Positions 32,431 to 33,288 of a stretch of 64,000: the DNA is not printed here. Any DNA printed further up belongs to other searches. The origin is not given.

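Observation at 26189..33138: Pyrimidine dNTP supply cluster bracketed by two phage-T4-gp1-like dNMP kinase paralogs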

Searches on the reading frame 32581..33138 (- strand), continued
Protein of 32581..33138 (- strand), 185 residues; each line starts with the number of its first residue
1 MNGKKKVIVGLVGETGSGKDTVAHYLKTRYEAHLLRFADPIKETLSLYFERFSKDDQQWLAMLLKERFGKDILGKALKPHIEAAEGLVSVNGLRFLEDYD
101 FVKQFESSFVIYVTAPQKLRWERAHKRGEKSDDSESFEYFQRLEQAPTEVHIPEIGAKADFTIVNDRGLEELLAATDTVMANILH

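Call 24: search_solved_structures(query=A1, max_evalue=1, show_alignments=4)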
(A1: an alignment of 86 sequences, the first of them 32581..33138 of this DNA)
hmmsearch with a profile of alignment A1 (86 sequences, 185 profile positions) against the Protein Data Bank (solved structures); distinct sequences matched with E-value up to 1: 89 (the best 60 are shown).
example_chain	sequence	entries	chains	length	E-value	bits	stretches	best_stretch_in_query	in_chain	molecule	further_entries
3lw7_A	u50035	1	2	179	1.6e-21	80.1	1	6-182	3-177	Adenylate kinase related protein (AdkA-like)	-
3h0k_A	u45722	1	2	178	1.7e-21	80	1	6-182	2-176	UPF0200 protein SSO1041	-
2grj_A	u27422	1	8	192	1.9e-07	34.2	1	3-49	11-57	Dephospho-CoA kinase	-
1dek_A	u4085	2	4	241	1.6e-06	31.2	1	7-44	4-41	DEOXYNUCLEOSIDE MONOPHOSPHATE KINASE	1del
3adk_A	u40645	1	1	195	3.1e-06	30.3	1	3-175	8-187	ADENYLATE KINASE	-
7x7s_A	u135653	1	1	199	3.9e-06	29.9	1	3-174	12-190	Adenylate kinase isoenzyme 1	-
1z83_A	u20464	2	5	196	4.4e-06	29.8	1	3-175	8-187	Adenylate kinase 1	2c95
8x1g_A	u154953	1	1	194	1.3e-05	28.3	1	3-174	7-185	Adenylate kinase isoenzyme 1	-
5ycf_B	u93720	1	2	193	2.2e-05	27.5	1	6-152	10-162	Adenylate kinase isoenzyme 1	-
5ycd_A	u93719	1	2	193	3e-05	27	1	6-151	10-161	Adenylayte kinase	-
5xru_A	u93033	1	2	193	3.7e-05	26.7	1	6-151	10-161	adenylate kinase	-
5x6l_A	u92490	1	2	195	4.2e-05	26.6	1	6-151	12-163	adenylate kinase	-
5xz2_A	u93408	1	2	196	5.1e-05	26.3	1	6-157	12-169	Adenylate kinase isoenzyme 1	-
1uf9_A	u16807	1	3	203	5.7e-05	26.2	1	3-25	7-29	TT1252 protein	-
5ycb_A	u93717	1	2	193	7.5e-05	25.8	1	6-151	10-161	adenylate kinase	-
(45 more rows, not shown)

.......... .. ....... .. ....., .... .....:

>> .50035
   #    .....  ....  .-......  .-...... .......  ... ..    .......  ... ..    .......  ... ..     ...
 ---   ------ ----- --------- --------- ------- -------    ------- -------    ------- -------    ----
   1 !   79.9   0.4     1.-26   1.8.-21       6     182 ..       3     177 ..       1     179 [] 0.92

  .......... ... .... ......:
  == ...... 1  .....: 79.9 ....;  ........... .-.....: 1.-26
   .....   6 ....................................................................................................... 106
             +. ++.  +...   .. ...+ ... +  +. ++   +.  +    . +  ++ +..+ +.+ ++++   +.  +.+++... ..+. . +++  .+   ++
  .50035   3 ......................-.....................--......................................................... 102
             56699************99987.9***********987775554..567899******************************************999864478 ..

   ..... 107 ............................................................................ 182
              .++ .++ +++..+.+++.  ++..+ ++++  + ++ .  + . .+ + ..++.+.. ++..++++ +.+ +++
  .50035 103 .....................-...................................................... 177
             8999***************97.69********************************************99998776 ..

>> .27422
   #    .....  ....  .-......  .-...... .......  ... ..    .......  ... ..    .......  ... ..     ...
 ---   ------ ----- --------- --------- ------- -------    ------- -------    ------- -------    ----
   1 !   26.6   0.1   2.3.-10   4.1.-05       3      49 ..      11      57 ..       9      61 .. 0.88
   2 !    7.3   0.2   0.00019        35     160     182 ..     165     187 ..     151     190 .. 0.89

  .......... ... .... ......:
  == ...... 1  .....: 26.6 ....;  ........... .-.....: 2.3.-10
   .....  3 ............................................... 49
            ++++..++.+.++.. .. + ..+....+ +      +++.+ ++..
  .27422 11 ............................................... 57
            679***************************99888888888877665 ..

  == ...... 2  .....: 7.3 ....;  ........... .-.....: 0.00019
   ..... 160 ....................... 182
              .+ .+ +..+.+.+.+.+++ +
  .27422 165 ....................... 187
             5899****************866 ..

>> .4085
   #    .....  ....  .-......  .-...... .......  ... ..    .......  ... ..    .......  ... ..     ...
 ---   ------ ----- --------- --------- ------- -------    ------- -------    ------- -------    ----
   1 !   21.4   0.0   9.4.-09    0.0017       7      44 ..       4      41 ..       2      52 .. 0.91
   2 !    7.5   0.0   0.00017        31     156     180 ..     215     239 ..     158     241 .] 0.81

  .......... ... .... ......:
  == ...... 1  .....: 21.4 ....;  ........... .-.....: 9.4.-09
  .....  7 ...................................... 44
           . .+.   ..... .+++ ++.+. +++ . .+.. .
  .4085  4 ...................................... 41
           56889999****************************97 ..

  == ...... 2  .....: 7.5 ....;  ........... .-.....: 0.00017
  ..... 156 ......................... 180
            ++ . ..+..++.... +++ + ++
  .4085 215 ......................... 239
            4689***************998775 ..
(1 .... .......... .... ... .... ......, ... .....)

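Call 28: find_related_loci(query=A1, collection=genome_contigs, flank=10000)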
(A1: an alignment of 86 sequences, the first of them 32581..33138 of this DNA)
Query A1 (185 aa) in genome_contigs; peptide patterns used: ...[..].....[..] (x = any residue, [..] = any of these).
267 stretches matched a pattern; 172 encode a relative of the query (tblastn E <= 1e-3); the best 80 are kept; 80 distinct loci.
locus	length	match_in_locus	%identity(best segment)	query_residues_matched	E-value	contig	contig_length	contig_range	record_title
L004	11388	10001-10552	86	1-184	6e-107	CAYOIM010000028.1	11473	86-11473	MAG TPA_asm: uncultured Bdellovibrionales bacterium isolate binchicken_co347_165 genome assembly, contig: NODE_3345_leng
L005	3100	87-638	83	1-184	1e-107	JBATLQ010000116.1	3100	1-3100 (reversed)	MAG: Candidatus Moraniibacteriota bacterium isolate MFD10474_ilm_asm_bin3 k127_89052, whole genome shotgun sequence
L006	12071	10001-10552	83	1-184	2e-103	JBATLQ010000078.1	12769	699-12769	MAG: Candidatus Moraniibacteriota bacterium isolate MFD10474_ilm_asm_bin3 k127_235030, whole genome shotgun sequence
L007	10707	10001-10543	66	5-185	6e-79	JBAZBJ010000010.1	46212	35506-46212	MAG: Parcubacteria group bacterium isolate SO_2017_GW1_11 NODE_3832_length_46212_cov_1.577390_OW334_2017, whole genome s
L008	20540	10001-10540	62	5-184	7e-75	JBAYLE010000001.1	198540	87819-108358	MAG: Parcubacteria group bacterium isolate SO_2016_GW1_96 scaffold00141_OW334_2016, whole genome shotgun sequence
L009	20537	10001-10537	62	5-183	2e-74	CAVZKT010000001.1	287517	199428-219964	MAG: Candidatus Moranbacteria bacterium isolate MFD04408.bin.2.190 genome assembly, contig: contig_29571, whole genome s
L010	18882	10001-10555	59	1-185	4e-73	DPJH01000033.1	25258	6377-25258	MAG TPA_asm: Candidatus Moraniibacteriota bacterium isolate UBA8518 contig_138940, whole genome shotgun sequence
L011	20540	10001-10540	62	5-185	1e-72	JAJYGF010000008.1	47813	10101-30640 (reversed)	MAG: bacterium isolate DBS1-3.bin117 NODE_1151_length_47813_cov_1.83295, whole genome shotgun sequence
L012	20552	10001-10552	60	1-183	4e-72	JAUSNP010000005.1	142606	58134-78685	MAG: Candidatus Moraniibacteriota bacterium isolate E19_metabat.bin.91 E19_k141_499440, whole genome shotgun sequence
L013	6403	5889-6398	61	4-173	3e-71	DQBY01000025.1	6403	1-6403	MAG TPA_asm: Candidatus Moraniibacteriota bacterium isolate UBA11098 contig_147705, whole genome shotgun sequence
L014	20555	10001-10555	58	1-185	3e-71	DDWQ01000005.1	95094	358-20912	MAG TPA_asm: Candidatus Moranbacteria bacterium UBA2282 UBA2282_contig_9212, whole genome shotgun sequence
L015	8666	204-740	58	5-183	5e-70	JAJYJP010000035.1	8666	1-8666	MAG: bacterium isolate DBS2-1.bin163 NODE_16073_length_8666_cov_5.027989, whole genome shotgun sequence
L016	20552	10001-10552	58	2-184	2e-69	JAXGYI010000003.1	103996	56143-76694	MAG: Candidatus Moraniibacteriota bacterium isolate AnMBR.bin51 bin51_3, whole genome shotgun sequence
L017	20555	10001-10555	57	1-185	1e-68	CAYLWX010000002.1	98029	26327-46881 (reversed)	MAG TPA_asm: uncultured Bdellovibrionales bacterium isolate SRP090828_co2_165 genome assembly, contig: NODE_82_length_98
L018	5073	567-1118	58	1-184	1e-68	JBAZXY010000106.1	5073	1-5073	MAG: Parcubacteria group bacterium isolate SO_2017_GW1_67 NODE_63303_length_5073_cov_2.630004_OW334_2017, whole genome s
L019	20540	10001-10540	56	5-183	2e-66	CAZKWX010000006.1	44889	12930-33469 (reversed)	MAG TPA_asm: uncultured Bdellovibrionales bacterium isolate SRP167671_co1_182 genome assembly, contig: NODE_901_length_4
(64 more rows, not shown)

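Call 32: predict_structure(alignment_id=A1)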
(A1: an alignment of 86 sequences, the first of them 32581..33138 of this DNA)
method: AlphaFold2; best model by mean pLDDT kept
length: 185 residues; sequences in the alignment: 86
mean_pLDDT: 90.6   pTM: 0.86
mean pLDDT of the five models: 90.6, 90.5, 90.3, 88.6, 88.3
residues with pLDDT >= 90: 137; 70-90: 35; 50-70: 9; < 50: 4
segments of 3 or more residues with pLDDT < 50: 1-3
pLDDT, mean of each block of 10 residues (from residue 1): 76 94 97 95 93 87 95 95 95 96 96 94 72 70 85 96 94 98 95
secondary structure, 60 per line:
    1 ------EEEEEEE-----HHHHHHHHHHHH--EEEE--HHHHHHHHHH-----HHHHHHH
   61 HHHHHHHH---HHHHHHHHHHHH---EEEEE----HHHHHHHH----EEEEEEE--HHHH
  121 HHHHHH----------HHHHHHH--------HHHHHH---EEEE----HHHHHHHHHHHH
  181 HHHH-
elements in order: E7-13 H19-30 E33-36 H39-48 H54-68 H72-83 E87-91 H96-103 E108-114 H117-126 H137-143 H152-157 E161-164 H169-184

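Call 35: fold_search(model_id=the predicted structure, library=pdb)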
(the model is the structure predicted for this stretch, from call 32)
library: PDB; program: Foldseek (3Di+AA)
matches with E <= 10: 1607; with E <= 0.001: 519
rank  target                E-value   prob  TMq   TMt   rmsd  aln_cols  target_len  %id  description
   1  3lw7_A                1.9e-10  1.00  0.81  0.88   2.3       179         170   24  The Crystal Structure of an Adenylate kinase-related protein bound to AMP from sulfolobus solfataricus to 2.3A (released 2010-03-09)
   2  3h0k_A                1.6e-09  1.00  0.80  0.87   2.7       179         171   23  Crystal structure of an adenylated kinase related protein from sulfolobus solfataricus to 3.25a (released 2009-04-21)
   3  3lw7_B                2.7e-09  1.00  0.78  0.85   2.5       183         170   23  The Crystal Structure of an Adenylate kinase-related protein bound to AMP from sulfolobus solfataricus to 2.3A (released 2010-03-09)
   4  1uke                  1.7e-08  1.00  0.66  0.63   5.6       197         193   19  UMP/CMP KINASE FROM SLIME MOLD (released 1998-04-29)
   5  5ukd                  1.8e-08  1.00  0.67  0.64   5.6       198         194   19  PH INFLUENCES FLUORIDE COORDINATION NUMBER OF THE ALFX PHOSPHORYL TRANSFER TRANSITION STATE ANALOG (released 1999-08-14)
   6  3h0k_B                3.6e-08  1.00  0.75  0.81   3.7       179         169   24  Crystal structure of an adenylated kinase related protein from sulfolobus solfataricus to 3.25a (released 2009-04-21)
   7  4y0a                  6.6e-08  1.00  0.61  0.63   4.9       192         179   17  Shikimate kinase from Acinetobacter baumannii in complex with shikimate (released 2015-08-12)
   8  2c95_B                8.5e-08  1.00  0.60  0.58   5.9       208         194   19  Structure of adenylate kinase 1 in complex with P1,P4-di(adenosine) tetraphosphate (released 2007-02-20)
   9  4ttp                  1.0e-07  1.00  0.64  0.60   5.3       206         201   17  Crystal structure of Legionella pneumophila dephospho-CoA kinase in apo-form (released 2014-12-10)
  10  5ycb_A                1.0e-07  1.00  0.63  0.62   5.7       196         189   20  Crystal structure of notothenia coriiceps adenylate kinase variant (released 2018-09-12)
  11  1z83_A                1.2e-07  1.00  0.60  0.58   5.9       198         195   20  Crystal structure of human AK1A in complex with AP5A (released 2005-04-26)
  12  2grj_A                2.0e-07  1.00  0.58  0.60   6.3       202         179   18  Crystal structure of Dephospho-CoA kinase (EC 2.7.1.24) (Dephosphocoenzyme A kinase) (tm1387) from THERMOTOGA MARITIMA (released 2006-05-23)
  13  2if2_A                2.2e-07  1.00  0.62  0.59   5.1       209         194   22  Crystal Structure of the Putative Dephospho-CoA Kinase from Aquifex aeolicus, Northeast Structural Genomics Target QR7 (released 2006-10-03)
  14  3fdi_A                3.1e-07  1.00  0.58  0.65   6.3       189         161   15  Crystal structure of uncharacterized protein from Eubacterium ventriosum ATCC 27560. (released 2009-01-20)
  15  2iyx                  3.8e-07  1.00  0.54  0.59   5.7       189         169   14  Shikimate kinase from Mycobacterium tuberculosis in complex with shikimate and SO4 (released 2006-10-11)
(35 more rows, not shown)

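Call 41: get_annotated_region(hit=H1, flank=6000)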
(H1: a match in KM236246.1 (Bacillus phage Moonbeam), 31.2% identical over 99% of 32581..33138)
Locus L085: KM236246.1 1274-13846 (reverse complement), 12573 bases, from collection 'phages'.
description: Bacillus phage Moonbeam, complete genome.
organism: Bacillus phage Moonbeam (NCBI taxid 1540091)
taxonomy: Viruses; Duplodnaviria; Heunggongvirae; Uroviricota; Caudoviricetes; Herelleviridae; Bastillevirinae; Moonbeamvirus; Moonbeamvirus moonbeam
host: Bacillus megaterium; source: -; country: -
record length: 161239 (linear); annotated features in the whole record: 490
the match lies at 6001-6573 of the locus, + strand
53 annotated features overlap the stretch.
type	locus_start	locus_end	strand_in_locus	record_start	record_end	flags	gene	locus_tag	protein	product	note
CDS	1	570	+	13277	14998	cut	-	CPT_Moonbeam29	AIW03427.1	hypothetical protein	-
regulatory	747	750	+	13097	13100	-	-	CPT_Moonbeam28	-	ribosome_binding_site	-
CDS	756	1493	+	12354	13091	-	-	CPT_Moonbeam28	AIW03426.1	phosphate starvation-inducible protein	-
regulatory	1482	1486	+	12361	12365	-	-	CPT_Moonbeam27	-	ribosome_binding_site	-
CDS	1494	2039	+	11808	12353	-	-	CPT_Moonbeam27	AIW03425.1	hypothetical protein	-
regulatory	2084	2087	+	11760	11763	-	-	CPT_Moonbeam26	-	ribosome_binding_site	-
CDS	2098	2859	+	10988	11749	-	-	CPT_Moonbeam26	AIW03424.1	endonuclease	contains NUMOD3 domain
regulatory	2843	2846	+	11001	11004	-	-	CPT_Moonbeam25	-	ribosome_binding_site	-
CDS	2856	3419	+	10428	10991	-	-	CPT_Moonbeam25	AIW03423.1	RNaseH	-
regulatory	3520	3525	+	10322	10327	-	-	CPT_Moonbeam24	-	ribosome_binding_site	-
CDS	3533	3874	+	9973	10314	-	-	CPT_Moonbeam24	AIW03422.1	hypothetical protein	-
regulatory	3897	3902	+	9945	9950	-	-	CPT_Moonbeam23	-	ribosome_binding_site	-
CDS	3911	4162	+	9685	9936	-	-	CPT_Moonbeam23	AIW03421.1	hypothetical protein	-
regulatory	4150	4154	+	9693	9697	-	-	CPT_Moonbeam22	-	ribosome_binding_site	-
CDS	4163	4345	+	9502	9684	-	-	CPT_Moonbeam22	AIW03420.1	hypothetical protein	-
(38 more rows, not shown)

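Call 44: fold_search(model_id=the predicted structure, library=viral)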
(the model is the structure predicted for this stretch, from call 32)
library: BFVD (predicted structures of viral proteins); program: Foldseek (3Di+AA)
matches with E <= 10: 1049; with E <= 0.001: 192
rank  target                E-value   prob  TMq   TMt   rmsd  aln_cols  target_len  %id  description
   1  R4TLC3                7.6e-10  1.00  0.77  0.59   3.0       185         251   21  (no name in the UniProt tables at hand)
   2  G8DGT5                1.2e-09  1.00  0.80  0.47   2.9       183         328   19  (no name in the UniProt tables at hand)
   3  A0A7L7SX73            2.6e-09  1.00  0.80  0.76   2.6       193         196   21  (no name in the UniProt tables at hand)
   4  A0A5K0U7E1            1.2e-08  1.00  0.73  0.48   4.7       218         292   20  Monophosphate kinase [Yasminevirus sp. GU-2018]
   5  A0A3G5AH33            1.2e-08  1.00  0.73  0.47   4.7       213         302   18  Uncharacterized protein [Sylvanvirus sp.]
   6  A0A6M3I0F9            1.6e-08  1.00  0.62  0.54   8.0       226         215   17  (no name in the UniProt tables at hand)
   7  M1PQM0                5.8e-08  1.00  0.69  0.57   5.2       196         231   20  (no name in the UniProt tables at hand)
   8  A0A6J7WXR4            7.0e-08  1.00  0.74  0.72   3.4       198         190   22  Dephospho-CoA kinase [uncultured Caudovirales phage]
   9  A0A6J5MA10            9.6e-08  1.00  0.66  0.48   6.9       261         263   16  Uncharacterized protein [uncultured Caudovirales phage]
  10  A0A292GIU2            1.0e-07  1.00  0.69  0.64   4.8       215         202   21  (no name in the UniProt tables at hand)
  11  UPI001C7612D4         1.2e-07  1.00  0.77  0.58   3.3       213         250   18  (no name look-up for this kind of identifier)
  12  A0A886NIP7            1.4e-07  1.00  0.66  0.59   8.3       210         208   18  (no name in the UniProt tables at hand)
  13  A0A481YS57            1.6e-07  1.00  0.71  0.72   4.5       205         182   20  Deoxynucleotide monophosphate kinase [Iridovirus LCIVAC01]
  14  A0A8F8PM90            1.6e-07  1.00  0.54  0.44   8.0       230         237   16  Deoxycytidine kinase [Clandestinovirus]
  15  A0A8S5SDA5            2.1e-07  1.00  0.74  0.78   4.1       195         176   15  Deoxynucleoside monophosphate kinase [Siphoviridae sp. ctnpt50]
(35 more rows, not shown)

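Call 84: search_protein_families(library=padloc, proteins=[window:32581-33138:-, L012:10662-11210:+], max_evalue=0.01)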
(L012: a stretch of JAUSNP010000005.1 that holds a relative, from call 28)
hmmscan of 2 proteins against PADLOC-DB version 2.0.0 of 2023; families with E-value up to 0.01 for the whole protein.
window:32581-33138:- (185 aa): 3 families
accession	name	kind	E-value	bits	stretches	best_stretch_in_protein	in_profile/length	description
PDLC02373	dCTPase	-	8.1e-07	26.3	1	5-171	153-324/630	-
PDLC04690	PDC-M51B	-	0.0048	14.6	0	108-138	114-144/191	-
PDLC02911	VakA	-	0.0068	15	0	11-133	7-119/163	-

L012:10662-11210:+ (182 aa): 2 families
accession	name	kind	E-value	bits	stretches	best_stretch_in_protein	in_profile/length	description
PDLC02373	dCTPase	-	8.3e-13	46.1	1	3-172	153-322/630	-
PDLC04140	mad8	-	0.0024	15.4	1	2-127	25-124/314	mads_8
